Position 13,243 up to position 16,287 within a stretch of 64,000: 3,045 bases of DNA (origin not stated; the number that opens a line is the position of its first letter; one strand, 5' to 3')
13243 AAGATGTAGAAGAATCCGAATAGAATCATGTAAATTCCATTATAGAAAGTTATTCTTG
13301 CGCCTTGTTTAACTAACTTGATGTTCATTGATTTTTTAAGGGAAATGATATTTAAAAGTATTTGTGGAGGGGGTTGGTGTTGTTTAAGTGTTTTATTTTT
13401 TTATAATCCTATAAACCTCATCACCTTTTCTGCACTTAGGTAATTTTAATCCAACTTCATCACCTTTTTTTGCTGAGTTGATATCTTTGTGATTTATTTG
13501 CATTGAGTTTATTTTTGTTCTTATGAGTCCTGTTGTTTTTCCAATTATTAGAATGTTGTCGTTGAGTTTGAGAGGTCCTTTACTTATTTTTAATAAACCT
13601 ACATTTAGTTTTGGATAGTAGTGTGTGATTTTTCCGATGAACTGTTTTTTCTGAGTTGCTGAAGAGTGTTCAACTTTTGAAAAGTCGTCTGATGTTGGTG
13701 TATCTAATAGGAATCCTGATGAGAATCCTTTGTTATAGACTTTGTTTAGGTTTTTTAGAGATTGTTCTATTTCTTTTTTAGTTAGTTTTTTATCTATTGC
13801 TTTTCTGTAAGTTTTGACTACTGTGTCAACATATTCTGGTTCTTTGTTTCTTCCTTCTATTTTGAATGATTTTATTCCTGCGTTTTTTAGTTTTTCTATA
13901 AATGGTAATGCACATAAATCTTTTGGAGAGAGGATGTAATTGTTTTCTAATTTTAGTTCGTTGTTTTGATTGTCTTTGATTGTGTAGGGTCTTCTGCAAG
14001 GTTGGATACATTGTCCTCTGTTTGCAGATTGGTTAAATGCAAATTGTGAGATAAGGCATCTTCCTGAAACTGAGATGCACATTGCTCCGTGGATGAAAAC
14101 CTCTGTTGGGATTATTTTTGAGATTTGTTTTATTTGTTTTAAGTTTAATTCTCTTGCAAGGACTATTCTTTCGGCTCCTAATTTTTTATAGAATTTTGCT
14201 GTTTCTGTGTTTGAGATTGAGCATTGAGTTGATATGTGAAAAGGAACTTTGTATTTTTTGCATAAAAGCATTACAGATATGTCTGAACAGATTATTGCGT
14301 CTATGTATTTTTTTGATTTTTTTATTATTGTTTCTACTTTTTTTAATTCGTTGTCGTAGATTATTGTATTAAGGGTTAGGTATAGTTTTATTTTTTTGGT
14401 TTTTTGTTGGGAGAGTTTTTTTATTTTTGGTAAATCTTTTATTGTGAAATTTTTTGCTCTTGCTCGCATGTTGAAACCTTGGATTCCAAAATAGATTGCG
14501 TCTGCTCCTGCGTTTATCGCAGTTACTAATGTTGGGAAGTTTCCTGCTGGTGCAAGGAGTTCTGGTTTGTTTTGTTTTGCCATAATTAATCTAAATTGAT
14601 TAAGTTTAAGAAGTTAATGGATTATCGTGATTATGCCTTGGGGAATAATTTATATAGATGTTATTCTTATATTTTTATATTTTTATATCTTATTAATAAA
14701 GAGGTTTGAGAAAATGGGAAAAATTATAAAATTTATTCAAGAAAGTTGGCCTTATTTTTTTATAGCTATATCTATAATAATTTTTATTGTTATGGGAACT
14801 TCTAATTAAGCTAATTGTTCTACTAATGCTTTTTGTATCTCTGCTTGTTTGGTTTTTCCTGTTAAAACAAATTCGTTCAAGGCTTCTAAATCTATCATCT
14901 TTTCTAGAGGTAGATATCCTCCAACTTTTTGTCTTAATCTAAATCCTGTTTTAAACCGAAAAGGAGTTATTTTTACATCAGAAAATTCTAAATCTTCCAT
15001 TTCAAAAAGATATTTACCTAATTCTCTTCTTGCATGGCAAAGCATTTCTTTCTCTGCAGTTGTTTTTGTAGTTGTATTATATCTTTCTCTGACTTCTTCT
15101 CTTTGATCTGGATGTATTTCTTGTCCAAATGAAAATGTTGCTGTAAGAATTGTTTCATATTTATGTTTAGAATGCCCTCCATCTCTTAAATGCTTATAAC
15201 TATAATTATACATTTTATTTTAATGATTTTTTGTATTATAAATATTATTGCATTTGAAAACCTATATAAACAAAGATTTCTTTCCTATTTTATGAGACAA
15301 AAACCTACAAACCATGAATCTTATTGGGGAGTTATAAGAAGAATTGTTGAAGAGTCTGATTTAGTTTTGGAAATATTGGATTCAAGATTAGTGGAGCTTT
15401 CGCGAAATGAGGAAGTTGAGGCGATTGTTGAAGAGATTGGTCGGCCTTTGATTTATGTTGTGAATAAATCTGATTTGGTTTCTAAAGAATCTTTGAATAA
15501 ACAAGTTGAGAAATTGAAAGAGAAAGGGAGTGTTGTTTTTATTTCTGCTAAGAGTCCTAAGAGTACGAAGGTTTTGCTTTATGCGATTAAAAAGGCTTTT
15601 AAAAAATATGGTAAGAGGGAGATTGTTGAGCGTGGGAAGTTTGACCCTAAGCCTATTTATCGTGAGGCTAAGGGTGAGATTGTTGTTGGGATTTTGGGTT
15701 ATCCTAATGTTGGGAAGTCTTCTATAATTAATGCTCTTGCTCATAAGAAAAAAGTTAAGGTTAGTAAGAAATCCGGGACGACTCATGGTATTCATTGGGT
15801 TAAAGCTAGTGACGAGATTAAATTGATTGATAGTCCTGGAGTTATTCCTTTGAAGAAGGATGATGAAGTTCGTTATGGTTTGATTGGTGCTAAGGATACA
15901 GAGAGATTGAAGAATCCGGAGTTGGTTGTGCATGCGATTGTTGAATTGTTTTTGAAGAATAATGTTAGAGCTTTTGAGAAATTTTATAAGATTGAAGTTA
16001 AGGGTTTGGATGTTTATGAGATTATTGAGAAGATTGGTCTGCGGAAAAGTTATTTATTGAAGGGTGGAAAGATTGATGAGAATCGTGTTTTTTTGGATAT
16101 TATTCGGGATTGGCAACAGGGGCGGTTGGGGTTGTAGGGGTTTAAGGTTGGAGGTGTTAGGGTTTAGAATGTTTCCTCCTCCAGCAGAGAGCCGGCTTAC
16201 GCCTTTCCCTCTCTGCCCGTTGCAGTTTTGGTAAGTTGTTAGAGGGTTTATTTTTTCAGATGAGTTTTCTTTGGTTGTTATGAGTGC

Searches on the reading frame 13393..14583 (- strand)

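Call 38: search_protein_families(library=pfam, proteins=[window:13393-14583:-], max_evalue=0.001)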
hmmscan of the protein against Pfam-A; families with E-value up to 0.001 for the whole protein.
window:13393-14583:- (396 aa): 2 families
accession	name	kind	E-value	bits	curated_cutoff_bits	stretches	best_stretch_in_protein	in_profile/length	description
PF01136.24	Peptidase_U32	-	6.7e-74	248.5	22.4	1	81-296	2-231/233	Peptidase family U32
PF03144.31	GTP_EFTU_D2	-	0.00027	21.7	30.3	1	331-381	6-58/73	Elongation factor Tu domain 2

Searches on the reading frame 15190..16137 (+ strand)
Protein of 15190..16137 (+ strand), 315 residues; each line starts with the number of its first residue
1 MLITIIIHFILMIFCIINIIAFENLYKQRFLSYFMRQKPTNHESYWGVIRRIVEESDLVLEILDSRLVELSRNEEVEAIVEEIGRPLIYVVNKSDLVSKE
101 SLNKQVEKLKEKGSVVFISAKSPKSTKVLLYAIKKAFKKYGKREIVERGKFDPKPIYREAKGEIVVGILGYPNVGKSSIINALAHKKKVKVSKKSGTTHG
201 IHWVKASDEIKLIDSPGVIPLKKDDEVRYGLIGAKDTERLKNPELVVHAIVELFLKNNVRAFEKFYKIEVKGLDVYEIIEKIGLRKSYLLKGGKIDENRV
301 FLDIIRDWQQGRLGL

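Call 12: search_protein_families(library=ncbifam, proteins=[window:15190-16137:+])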
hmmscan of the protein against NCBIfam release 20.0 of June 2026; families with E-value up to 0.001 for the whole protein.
window:15190-16137:+ (315 aa): 24 families
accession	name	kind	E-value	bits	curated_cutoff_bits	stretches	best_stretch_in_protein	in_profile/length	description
TIGR03596.1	GTPase_YlqF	equivalog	5e-47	160.6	208.2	1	50-314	16-271/276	ribosome biogenesis GTPase YlqF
TIGR03594.1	GTPase_EngA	equivalog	2.5e-22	79.5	306.7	1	50-219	74-234/432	ribosome biogenesis GTPase Der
NF000908.1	PRK00089.1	equivalog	6.2e-18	65.1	237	2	165-222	5-65/291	GTPase Era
TIGR03598.1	GTPase_YsxC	equivalog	6.5e-16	58.6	124.45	1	165-217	20-73/186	ribosome biogenesis GTP-binding protein YihA/YsxC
TIGR03597.1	GTPase_YqeH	equivalog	3.8e-15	55.9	297.4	1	37-220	46-217/361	ribosome biogenesis GTPase YqeH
TIGR00231.1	small_GTP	domain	4.5e-13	49.3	42.5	1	163-224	3-69/164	GTP-binding protein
TIGR03918.1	GTP_HydF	equivalog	7.9e-13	48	325.55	2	164-199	8-43/392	[FeFe] hydrogenase H-cluster maturation GTPase HydF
NF003661.0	PRK05291.1-3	equivalog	1.7e-12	47.4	380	1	164-201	217-254/448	tRNA uridine-5-carboxymethylaminomethyl(34) synthesis GTPase MnmE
TIGR00437.1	feoB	equivalog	3.3e-12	45.9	315.65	2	170-223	1-56/594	ferrous iron transport protein B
TIGR03156.1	GTP_HflX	equivalog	1.9e-11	43.5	216.75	1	53-136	266-350/351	GTPase HflX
NF002828.0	PRK03003.1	equivalog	6.6e-11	41.5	631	1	53-199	117-249/477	ribosome biogenesis GTPase Der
TIGR00436.1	era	equivalog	1.1e-10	41.3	116.25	1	165-224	2-64/270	GTPase Era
TIGR00450.1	mnmE_trmE_thdF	equivalog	1.1e-10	41.2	252.6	1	161-248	207-294/446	tRNA uridine-5-carboxymethylaminomethyl(34) synthesis GTPase MnmE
NF007071.0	PRK09518.1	equivalog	1e-09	37.5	953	1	165-199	446-480/706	bifunctional cytidylate kinase/GTPase Der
TIGR02729.1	Obg_CgtA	equivalog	1.3e-09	37.6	280.25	1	166-223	160-220/329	Obg family GTPase CgtA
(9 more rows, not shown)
